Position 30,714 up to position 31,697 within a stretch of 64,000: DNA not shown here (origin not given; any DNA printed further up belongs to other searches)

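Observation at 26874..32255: Thymidylate and dNTP-metabolism supercluster with two thymidylate kinase paralogs and an NDK carrying a 90-aa insertion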

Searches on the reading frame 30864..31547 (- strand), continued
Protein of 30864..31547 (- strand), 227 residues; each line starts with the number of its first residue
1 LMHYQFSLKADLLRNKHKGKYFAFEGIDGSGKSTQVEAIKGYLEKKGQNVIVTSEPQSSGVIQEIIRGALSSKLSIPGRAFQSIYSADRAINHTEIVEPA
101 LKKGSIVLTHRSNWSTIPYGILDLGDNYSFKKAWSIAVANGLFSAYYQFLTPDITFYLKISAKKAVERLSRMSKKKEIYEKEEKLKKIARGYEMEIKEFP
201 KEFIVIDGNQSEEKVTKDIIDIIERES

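Call 38: find_related_loci(query=A3, collection=genome_contigs, flank=8000)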
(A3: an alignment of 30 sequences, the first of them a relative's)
Query A3 (226 aa) in genome_contigs; peptide patterns used: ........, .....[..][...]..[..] (x = any residue, [..] = any of these).
600 stretches matched a pattern (row limit reached: there are more); 546 encode a relative of the query (tblastn E <= 1e-3); the best 80 are kept; 80 distinct loci.
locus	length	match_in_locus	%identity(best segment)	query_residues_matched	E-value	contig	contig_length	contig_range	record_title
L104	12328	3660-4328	45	1-222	2e-64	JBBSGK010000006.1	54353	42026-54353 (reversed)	MAG: Candidatus Levyibacteriota bacterium isolate LS2_sbin.37 LS2_sbin.37_K_383774_L_54353_cov_12.0007, whole genome sho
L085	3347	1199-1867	43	1-222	4e-60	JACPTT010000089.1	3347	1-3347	MAG: Candidatus Levyibacteriota bacterium isolate NC_groundwater_739_Ag_S-0.65um_41_9 S37_SO-6_scaffold_790436, whole ge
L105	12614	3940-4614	41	1-224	2e-59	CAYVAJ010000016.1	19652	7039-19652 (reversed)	MAG TPA_asm: uncultured Gammaproteobacteria bacterium isolate SRP144015_co1_62 genome assembly, contig: NODE_1385_length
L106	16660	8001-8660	44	1-219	3e-58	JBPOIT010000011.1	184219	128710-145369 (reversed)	MAG: Candidatus Levyibacteriota bacterium isolate MAG_784 c_000000578635, whole genome shotgun sequence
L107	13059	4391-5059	41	3-224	3e-50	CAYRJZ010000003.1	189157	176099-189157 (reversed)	MAG TPA_asm: uncultured Gammaproteobacteria bacterium isolate SRP170004_co1_576 genome assembly, contig: NODE_68_length_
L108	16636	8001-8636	41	1-218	5e-48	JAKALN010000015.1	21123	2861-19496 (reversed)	MAG: bacterium isolate WY5.bin128 NODE_3912_length_21123_cov_9.488760, whole genome shotgun sequence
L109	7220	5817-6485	39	1-224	7e-45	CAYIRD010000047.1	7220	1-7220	MAG TPA_asm: uncultured Gammaproteobacteria bacterium isolate ERP119705_co24_323 genome assembly, contig: NODE_16447_len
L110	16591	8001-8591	32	17-219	6e-28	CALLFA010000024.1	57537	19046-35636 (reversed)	MAG: uncultured Saprospiraceae bacterium isolate R1_Bin_Bin_96_sub_1 genome assembly, contig: c_000000403216, whole geno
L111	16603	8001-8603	30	16-222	4e-26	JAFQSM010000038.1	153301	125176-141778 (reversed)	MAG: Clostridia bacterium isolate RGIG2110 Goat_Colon-4__c261729, whole genome shotgun sequence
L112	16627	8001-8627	32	8-223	2e-25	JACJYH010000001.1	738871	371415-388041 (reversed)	MAG: Lewinellaceae bacterium isolate HK-STAS-BACT-33 HK-STAS-BACT-33_1, whole genome shotgun sequence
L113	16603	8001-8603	30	17-222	1e-24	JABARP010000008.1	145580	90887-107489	MAG: Pyrinomonadaceae bacterium isolate Bin_6R c_000000000558, whole genome shotgun sequence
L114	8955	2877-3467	36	17-219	4e-24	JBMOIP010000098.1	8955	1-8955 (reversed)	MAG: Bacteroidales bacterium isolate Deming_bin.452 contig24679, whole genome shotgun sequence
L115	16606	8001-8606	28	11-218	4e-24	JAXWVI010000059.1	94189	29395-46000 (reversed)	MAG: bacterium isolate P011L1-7 NODE_104_length_94189_cov_14.232806, whole genome shotgun sequence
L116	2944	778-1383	31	17-224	1e-23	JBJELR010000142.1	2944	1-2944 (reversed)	MAG: Lachnospiraceae bacterium isolate PUUB16_bin.040 NODE_23042_length_2944_cov_4.752163, whole genome shotgun sequence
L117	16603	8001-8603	28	17-223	3e-23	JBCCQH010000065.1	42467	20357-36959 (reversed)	MAG: Bacteroidota bacterium isolate P01_D01_bin.148 k141_32474_length_42467_cov_20.1736, whole genome shotgun sequence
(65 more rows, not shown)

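Call 40: find_encoding_contigs(protein=P0143, flank=6000, max_places=1)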
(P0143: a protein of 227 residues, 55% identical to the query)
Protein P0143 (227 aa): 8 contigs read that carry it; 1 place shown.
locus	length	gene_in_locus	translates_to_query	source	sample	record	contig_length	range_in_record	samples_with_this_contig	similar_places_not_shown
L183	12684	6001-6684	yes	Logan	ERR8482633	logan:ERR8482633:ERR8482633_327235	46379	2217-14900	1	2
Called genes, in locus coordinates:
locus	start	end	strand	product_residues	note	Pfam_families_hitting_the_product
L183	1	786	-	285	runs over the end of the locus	-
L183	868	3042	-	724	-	PF13313:DUF4082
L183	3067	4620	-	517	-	PF00404:Dockerin_1 (weak)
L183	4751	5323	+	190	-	PF22569:DCD_C (weak), PF22769:DCD, PF00692:dUTPase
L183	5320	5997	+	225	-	PF01712:dNK, PF02223:Thymidylate_kin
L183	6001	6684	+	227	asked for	PF02223:Thymidylate_kin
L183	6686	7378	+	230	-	PF00448:SRP54 (faint), PF01712:dNK, PF02223:Thymidylate_kin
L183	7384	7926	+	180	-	PF06559:DCD_N (weak), PF22769:DCD, PF00692:dUTPase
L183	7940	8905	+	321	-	PF00303:Thymidylat_synt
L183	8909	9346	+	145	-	PF00293:NUDIX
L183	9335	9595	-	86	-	-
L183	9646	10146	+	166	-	PF00186:DHFR_1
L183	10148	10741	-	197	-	PF00963:Cohesin (weak)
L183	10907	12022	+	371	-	-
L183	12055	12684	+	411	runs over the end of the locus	PF00571:CBS, PF13847:Methyltransf_31, PF08241:Methyltransf_11, PF13649:Methyltransf_25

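Call 41: find_encoding_contigs(protein=P0181, flank=6000, max_places=1)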
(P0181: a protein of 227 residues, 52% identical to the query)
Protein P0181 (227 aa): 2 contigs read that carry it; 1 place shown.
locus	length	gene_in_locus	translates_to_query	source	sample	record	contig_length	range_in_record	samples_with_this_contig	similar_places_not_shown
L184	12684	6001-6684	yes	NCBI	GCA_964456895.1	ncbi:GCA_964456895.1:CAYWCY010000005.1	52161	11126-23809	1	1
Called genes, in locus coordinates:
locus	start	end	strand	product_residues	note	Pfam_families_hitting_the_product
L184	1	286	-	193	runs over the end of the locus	PF00963:Cohesin (weak)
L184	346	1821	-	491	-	-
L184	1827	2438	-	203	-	-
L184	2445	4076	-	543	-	-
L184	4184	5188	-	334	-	PF00404:Dockerin_1 (weak)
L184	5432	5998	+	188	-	PF06559:DCD_N (weak), PF22769:DCD, PF00692:dUTPase (weak)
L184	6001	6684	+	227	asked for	PF01712:dNK, PF02223:Thymidylate_kin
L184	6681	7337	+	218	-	PF01712:dNK, PF02223:Thymidylate_kin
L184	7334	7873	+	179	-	PF06559:DCD_N (faint), PF22769:DCD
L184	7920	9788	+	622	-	-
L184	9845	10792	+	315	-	PF00303:Thymidylat_synt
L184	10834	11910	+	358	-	-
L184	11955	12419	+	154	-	PF00186:DHFR_1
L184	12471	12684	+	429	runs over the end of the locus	PF00464:SHMT, PF00155:Aminotran_1_2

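Call 42: find_encoding_contigs(protein=P0177, flank=6000, max_places=1)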
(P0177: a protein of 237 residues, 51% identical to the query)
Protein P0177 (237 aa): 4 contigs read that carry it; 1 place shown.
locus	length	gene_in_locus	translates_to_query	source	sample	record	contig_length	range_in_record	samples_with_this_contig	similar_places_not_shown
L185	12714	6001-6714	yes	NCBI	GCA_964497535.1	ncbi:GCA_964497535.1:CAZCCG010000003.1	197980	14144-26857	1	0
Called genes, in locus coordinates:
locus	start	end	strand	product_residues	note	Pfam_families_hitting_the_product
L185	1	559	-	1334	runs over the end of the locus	PF17210:SdrD_B, PF17802:SpaA, PF13620:CarboxypepD_reg (weak), PF13620:CarboxypepD_reg (weak), PF17210:SdrD_B, PF13620:CarboxypepD_reg (weak), PF17210:SdrD_B, PF13620:CarboxypepD_reg, +4 more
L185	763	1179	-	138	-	-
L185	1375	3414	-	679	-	-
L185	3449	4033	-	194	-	-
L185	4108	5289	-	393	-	-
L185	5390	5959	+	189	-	PF06559:DCD_N (weak), PF22769:DCD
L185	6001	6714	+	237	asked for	PF01712:dNK (faint), PF02223:Thymidylate_kin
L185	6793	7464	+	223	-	PF01712:dNK, PF02223:Thymidylate_kin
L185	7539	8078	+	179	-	PF06559:DCD_N (weak), PF22769:DCD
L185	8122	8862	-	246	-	PF03372:Exo_endo_phos, PF23226:Exo_endo_phos_PGAP2IP (weak)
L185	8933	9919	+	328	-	PF00303:Thymidylat_synt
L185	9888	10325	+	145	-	PF05635:23S_rRNA_IVP, PF22296:bAvd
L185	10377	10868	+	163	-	PF00186:DHFR_1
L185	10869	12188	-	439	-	-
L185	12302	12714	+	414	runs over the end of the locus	PF00464:SHMT, PF00155:Aminotran_1_2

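Call 44: search_solved_structures(query=L103:8640-9212:+, max_evalue=0.01, show_alignments=3)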
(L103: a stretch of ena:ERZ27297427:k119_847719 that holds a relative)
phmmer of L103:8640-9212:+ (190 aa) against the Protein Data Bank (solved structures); distinct sequences matched with E-value up to 0.01: 28.
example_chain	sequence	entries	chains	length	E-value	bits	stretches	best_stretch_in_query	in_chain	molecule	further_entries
2qxx_A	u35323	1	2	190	3.8e-44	153.9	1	1-185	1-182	Deoxycytidine triphosphate deaminase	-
4a6a_A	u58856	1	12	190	1.4e-43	152.1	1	1-185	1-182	DEOXYCYTIDINE TRIPHOSPHATE DEAMINASE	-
1xs1_A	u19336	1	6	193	6.1e-43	150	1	2-186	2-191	Deoxycytidine triphosphate deaminase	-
2v9x_A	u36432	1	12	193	1.6e-42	148.6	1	2-186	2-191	DEOXYCYTIDINE TRIPHOSPHATE DEAMINASE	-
1xs4_A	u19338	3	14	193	4.2e-42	147.2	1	2-186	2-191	Deoxycytidine triphosphate deaminase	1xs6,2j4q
2j4h_A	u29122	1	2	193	1.6e-41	145.4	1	2-186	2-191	DEOXYCYTIDINE TRIPHOSPHATE DEAMINASE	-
2qlp_A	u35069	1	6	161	5.1e-39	137.2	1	1-165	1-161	Deoxycytidine triphosphate deaminase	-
4xjc_A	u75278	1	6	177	1.4e-24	90.1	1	1-186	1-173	Deoxycytidine triphosphate deaminase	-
1ogh_A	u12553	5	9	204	1.8e-21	79.9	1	1-185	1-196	BIFUNCTIONAL DEAMINASE/DIPHOSPHATASE | dCTP deaminase, dUMP-forming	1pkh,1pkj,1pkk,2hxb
3gf0_A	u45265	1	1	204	4.8e-21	78.6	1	1-185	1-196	dCTP deaminase, dUMP-forming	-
2hxd_A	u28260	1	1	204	1.2e-20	77.2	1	1-185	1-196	dCTP deaminase, dUMP-forming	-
9ln0_A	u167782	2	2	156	6e-14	55.4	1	70-167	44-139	dCTP deaminase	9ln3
8y1w_A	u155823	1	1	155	4.5e-13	52.6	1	71-167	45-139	dCTP deaminase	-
3km3_A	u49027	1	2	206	2.3e-11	47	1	28-153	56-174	Deoxycytidine triphosphate deaminase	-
4dhk_A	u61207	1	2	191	1.6e-09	41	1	31-179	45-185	Deoxycytidine triphosphate deaminase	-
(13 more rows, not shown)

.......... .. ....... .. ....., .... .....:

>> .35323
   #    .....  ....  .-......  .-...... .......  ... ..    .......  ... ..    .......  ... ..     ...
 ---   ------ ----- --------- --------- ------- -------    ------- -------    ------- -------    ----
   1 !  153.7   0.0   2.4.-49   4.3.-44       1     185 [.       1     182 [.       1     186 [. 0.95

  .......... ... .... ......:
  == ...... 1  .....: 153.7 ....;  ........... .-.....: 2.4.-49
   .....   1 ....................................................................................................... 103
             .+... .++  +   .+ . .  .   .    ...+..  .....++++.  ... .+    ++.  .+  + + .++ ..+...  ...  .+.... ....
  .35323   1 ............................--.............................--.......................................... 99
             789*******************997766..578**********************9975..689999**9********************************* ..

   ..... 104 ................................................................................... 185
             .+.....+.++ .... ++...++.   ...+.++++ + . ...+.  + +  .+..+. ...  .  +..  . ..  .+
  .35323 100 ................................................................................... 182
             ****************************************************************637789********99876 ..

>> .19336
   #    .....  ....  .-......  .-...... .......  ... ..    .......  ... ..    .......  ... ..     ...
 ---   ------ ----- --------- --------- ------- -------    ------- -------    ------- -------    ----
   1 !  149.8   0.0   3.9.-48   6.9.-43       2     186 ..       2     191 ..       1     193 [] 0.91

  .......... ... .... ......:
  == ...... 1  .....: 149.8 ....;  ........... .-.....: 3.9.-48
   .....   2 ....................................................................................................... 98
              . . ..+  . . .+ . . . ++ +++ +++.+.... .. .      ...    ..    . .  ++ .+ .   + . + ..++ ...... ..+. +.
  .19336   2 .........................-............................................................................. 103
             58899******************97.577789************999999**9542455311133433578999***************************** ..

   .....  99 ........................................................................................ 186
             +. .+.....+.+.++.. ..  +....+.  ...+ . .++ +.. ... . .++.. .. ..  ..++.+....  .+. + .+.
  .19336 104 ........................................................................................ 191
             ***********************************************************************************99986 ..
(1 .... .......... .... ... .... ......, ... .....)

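Call 78: search_protein_families(library=padloc, proteins=[window:30864-31547:-], max_evalue=0.001)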
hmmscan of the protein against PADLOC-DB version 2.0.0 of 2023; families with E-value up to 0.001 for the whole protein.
window:30864-31547:- (227 aa): 2 families
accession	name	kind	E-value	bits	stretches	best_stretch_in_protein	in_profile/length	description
PDLC04690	PDC-M51B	-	1.2e-07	29.7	1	21-190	4-148/191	-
PDLC02911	VakA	-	1.5e-07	30.1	1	21-224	4-160/163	-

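Call 91: find_encoding_contigs(protein=P0116, flank=5000, max_places=1)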
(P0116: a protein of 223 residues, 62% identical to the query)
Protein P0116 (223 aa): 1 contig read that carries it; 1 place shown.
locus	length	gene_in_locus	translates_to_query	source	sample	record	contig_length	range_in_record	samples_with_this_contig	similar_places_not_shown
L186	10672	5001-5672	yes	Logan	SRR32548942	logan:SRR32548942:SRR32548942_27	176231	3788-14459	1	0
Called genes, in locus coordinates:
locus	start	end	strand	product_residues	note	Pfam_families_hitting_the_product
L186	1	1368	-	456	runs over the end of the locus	-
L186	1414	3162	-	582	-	-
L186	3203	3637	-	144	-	-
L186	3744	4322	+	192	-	PF06559:DCD_N (weak), PF22769:DCD, PF00692:dUTPase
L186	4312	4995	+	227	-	PF01712:dNK, PF02223:Thymidylate_kin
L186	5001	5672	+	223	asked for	PF02223:Thymidylate_kin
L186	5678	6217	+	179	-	PF06559:DCD_N, PF22769:DCD, PF00692:dUTPase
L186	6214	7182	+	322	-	PF00303:Thymidylat_synt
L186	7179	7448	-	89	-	PF26604:CBU_0592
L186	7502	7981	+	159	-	PF00186:DHFR_1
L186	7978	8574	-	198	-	PF00963:Cohesin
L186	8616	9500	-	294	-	PF01255:Prenyltransf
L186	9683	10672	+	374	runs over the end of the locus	-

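Call 92: find_encoding_contigs(protein=P0134, flank=5000, max_places=1)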
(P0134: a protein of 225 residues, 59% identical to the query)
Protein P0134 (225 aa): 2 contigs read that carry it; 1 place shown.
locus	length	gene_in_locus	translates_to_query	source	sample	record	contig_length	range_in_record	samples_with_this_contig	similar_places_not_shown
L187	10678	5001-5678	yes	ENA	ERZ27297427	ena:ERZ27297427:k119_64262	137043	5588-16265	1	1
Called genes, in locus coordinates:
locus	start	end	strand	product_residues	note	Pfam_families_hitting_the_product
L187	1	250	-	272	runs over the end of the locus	-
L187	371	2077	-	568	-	-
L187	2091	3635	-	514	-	-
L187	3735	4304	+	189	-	PF06559:DCD_N (weak), PF22769:DCD, PF00692:dUTPase (weak)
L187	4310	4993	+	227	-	PF02223:Thymidylate_kin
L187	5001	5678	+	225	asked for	PF02223:Thymidylate_kin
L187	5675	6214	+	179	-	PF22769:DCD, PF00692:dUTPase (faint)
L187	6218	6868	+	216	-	PF00702:Hydrolase, PF13419:HAD_2, PF13242:Hydrolase_like (weak)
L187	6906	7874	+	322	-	PF00303:Thymidylat_synt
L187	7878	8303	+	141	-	PF00293:NUDIX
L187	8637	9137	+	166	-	PF00186:DHFR_1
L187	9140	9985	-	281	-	PF01209:Ubie_methyltran, PF02353:CMAS (faint), PF13489:Methyltransf_23, PF13847:Methyltransf_31, PF08241:Methyltransf_11, PF08242:Methyltransf_12, PF13649:Methyltransf_25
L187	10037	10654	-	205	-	-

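Call 93: find_encoding_contigs(protein=P0122, flank=5000, max_places=1)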
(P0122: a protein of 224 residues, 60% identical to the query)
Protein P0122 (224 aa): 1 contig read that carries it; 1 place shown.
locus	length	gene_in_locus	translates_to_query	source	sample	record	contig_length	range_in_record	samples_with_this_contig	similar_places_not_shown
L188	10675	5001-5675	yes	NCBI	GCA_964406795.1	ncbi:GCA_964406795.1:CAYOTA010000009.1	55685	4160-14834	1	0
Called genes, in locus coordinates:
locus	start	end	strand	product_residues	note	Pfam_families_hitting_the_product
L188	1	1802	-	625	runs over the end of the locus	-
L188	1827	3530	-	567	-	PF00404:Dockerin_1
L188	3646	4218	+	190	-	PF22569:DCD_C (weak), PF22769:DCD, PF00692:dUTPase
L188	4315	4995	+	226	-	PF00448:SRP54 (weak), PF01712:dNK, PF02223:Thymidylate_kin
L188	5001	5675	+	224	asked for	PF01712:dNK (weak), PF02223:Thymidylate_kin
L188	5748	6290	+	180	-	PF06559:DCD_N (weak), PF22769:DCD, PF00692:dUTPase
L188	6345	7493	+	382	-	PF00303:Thymidylat_synt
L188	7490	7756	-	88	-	PF26604:CBU_0592 (weak)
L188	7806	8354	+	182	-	PF00186:DHFR_1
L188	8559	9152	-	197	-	PF00963:Cohesin (weak)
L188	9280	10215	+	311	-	-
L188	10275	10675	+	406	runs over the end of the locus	PF00571:CBS, PF13489:Methyltransf_23 (weak), PF08241:Methyltransf_11 (weak), PF08242:Methyltransf_12 (weak), PF13649:Methyltransf_25, PF13847:Methyltransf_31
